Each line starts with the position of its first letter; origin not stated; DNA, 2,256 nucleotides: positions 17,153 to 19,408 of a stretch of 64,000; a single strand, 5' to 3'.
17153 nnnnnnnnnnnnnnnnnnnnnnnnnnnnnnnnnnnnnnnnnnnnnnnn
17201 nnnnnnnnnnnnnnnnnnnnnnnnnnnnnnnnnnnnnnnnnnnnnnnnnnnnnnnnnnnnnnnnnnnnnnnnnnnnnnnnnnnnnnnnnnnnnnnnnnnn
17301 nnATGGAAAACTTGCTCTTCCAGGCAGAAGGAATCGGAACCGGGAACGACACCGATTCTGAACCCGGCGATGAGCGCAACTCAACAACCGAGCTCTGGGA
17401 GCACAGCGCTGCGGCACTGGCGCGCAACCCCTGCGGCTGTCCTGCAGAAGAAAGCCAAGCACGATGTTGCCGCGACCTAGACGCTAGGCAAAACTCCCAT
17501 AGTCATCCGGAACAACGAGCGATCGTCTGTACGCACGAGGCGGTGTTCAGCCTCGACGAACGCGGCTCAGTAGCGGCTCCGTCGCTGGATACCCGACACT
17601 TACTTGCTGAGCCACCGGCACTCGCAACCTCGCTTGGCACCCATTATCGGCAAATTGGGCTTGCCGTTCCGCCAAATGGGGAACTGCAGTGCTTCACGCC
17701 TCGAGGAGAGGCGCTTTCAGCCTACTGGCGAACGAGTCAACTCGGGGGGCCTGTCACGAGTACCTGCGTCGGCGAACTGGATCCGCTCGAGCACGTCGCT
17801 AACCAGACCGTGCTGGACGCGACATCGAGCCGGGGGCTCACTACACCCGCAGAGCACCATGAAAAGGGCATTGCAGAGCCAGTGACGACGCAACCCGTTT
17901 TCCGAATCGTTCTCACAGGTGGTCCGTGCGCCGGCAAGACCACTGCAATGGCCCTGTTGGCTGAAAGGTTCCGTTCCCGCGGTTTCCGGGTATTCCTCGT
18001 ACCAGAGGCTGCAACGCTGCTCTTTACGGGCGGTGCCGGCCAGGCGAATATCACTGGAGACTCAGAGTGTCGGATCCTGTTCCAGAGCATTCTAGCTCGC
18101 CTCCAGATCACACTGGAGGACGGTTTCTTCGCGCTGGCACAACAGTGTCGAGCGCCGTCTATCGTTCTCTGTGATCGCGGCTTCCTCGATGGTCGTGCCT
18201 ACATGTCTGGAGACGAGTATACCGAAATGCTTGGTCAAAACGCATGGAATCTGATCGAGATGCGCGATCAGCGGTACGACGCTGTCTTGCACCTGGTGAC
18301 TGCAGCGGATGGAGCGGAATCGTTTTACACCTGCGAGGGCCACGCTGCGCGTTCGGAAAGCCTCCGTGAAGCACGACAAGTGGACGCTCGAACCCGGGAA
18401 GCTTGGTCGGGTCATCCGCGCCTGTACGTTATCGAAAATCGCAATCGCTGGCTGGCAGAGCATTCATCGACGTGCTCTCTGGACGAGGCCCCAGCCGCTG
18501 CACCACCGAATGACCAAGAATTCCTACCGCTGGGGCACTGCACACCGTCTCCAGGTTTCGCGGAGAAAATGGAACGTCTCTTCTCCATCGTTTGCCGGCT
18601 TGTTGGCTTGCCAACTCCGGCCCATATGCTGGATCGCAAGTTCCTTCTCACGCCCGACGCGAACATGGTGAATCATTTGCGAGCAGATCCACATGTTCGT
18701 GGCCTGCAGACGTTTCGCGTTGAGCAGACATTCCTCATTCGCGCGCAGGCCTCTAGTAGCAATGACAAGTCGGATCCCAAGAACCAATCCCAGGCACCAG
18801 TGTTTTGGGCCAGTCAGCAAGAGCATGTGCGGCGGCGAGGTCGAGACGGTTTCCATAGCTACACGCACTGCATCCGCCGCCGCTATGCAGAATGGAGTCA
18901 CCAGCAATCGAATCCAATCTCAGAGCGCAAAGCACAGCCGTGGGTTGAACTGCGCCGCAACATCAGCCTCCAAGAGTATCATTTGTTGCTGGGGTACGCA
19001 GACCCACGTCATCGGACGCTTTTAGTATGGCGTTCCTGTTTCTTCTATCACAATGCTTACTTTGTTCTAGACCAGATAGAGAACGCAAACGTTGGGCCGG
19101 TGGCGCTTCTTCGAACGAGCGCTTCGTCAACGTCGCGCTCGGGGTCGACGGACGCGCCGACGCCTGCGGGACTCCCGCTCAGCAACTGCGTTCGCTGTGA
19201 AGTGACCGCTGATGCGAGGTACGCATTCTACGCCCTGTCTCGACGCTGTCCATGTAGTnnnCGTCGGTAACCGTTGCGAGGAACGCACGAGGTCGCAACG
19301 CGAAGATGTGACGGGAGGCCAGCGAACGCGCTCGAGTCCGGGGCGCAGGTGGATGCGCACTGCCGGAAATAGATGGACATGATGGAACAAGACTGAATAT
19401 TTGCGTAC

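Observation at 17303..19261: NadR/AAA_28-type P-loop kinase domain fused to a CYTH-like triphosphate-tunnel domain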

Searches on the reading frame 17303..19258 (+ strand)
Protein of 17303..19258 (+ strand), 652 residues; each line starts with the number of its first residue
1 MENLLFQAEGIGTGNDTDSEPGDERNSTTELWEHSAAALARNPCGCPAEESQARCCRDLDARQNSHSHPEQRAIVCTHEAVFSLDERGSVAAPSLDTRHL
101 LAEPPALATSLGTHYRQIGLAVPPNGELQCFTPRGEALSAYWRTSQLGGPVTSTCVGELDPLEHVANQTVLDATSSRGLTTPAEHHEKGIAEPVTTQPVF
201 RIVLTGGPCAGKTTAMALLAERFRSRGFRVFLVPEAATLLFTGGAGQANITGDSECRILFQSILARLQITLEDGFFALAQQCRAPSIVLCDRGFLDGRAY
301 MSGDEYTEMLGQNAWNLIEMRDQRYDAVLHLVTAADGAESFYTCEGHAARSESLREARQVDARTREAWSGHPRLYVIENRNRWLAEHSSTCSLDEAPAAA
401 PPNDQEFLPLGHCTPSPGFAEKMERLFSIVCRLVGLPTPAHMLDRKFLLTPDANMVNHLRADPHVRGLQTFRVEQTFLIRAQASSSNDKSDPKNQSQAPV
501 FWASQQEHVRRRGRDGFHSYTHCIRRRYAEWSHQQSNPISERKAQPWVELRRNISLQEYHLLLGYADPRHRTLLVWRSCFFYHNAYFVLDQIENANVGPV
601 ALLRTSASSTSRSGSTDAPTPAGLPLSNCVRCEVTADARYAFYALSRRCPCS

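Call 3: search_protein_families(library=pfam, proteins=[window:17303-19258:+], max_evalue=1)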
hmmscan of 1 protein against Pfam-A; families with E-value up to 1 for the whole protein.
window:17303-19258:+ (652 aa): 9 families
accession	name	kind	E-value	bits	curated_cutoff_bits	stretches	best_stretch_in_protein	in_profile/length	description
PF13521.12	AAA_28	-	7.9e-24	85.2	27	1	201-382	1-160/164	AAA domain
PF13604.12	AAA_30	-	0.0019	18.4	27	1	194-233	13-52/191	AAA domain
PF03308.22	MeaB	-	0.017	14.6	23.1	1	201-245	35-79/273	Methylmalonyl Co-A mutase-associated GTPase MeaB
PF08433.16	KTI12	-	0.028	14.4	22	1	202-237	4-39/271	Chromatin associated protein KTI12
PF25199.1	nSTAND_NTPase5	-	0.055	13.7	34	1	198-240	41-83/145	Novel STAND NTPase 5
PF20720.3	nSTAND3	-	0.086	13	27.2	1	202-233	20-51/155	Novel STAND NTPase 3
PF13238.12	AAA_18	-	0.093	13.6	29.4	1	202-223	1-22/128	AAA domain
PF02223.23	Thymidylate_kin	-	0.22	11.6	27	1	210-237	7-34/185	Thymidylate kinase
PF03266.21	NTPase_1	-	0.32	11.2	23.9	1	201-230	1-30/168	NTPase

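Call 4: search_protein_families(library=ncbifam, proteins=[window:17303-19258:+], max_evalue=1)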
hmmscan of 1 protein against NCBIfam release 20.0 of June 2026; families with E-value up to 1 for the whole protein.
window:17303-19258:+ (652 aa): 5 families
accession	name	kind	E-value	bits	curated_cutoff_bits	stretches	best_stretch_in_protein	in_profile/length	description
TIGR00750.1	lao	equivalog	0.002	17.3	240.75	1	201-245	36-80/300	methylmalonyl Co-A mutase-associated GTPase MeaB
TIGR01448.2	helicase_RecD2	equivalog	0.052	11.7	500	1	202-232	334-364/713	SF1B family DNA helicase RecD2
TIGR00041.1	DTMP_kinase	equivalog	0.069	12.8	83.25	1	202-236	7-41/196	dTMP kinase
NF010248.0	PRK13695.1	equivalog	0.16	11.7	156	1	200-230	4-34/180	NTPase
NF011056.0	PRK14489.1-1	equivalog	0.23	10.5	379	1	195-233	201-237/363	bifunctional molybdenum cofactor guanylyltransferase MobA/molybdopterin-guanine dinucleotide biosynthesis adaptor protein MobB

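Call 5: search_solved_structures(query=window:17303-19258:+, max_evalue=1, show_alignments=3)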
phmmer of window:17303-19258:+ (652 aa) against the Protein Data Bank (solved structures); distinct sequences matched with E-value up to 1: 3.
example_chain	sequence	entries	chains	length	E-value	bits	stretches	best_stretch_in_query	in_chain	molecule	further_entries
3uwk_A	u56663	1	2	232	0.15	13.9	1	184-294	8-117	Thymidylate kinase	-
2gks_A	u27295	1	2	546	0.57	12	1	200-234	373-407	Bifunctional SAT/APS kinase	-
6cum_A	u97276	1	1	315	0.63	11.8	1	202-245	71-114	LAO/AO transport system ATPase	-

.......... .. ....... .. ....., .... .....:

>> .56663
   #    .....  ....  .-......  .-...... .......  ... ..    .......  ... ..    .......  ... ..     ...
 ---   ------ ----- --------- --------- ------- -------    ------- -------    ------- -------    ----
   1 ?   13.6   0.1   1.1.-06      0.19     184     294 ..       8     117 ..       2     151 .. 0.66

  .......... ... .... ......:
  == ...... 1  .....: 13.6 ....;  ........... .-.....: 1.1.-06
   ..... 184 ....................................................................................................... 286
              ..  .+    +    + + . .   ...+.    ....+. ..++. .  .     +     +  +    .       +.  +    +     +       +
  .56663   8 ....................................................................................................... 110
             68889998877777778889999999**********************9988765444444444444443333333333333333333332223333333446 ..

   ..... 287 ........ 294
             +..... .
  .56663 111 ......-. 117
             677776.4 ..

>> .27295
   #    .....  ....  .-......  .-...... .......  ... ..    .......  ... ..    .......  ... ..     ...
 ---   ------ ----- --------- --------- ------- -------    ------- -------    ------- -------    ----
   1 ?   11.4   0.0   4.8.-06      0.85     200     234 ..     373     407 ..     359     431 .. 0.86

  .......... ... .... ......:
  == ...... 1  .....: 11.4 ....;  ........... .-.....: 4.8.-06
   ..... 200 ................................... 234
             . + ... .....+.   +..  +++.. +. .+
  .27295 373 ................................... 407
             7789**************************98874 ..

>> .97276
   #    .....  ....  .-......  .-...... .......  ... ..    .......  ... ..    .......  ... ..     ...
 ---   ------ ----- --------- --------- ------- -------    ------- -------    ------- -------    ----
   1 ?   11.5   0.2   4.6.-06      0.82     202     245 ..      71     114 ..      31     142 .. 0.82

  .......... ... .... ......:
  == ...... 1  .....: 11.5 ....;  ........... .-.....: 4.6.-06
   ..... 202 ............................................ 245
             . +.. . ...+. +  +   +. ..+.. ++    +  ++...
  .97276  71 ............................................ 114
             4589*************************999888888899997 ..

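Call 39: search_protein_families(library=padloc, proteins=[window:17303-19258:+], max_evalue=0.01)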
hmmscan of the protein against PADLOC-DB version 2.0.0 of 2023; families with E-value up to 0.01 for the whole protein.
window:17303-19258:+ (652 aa): 0 families
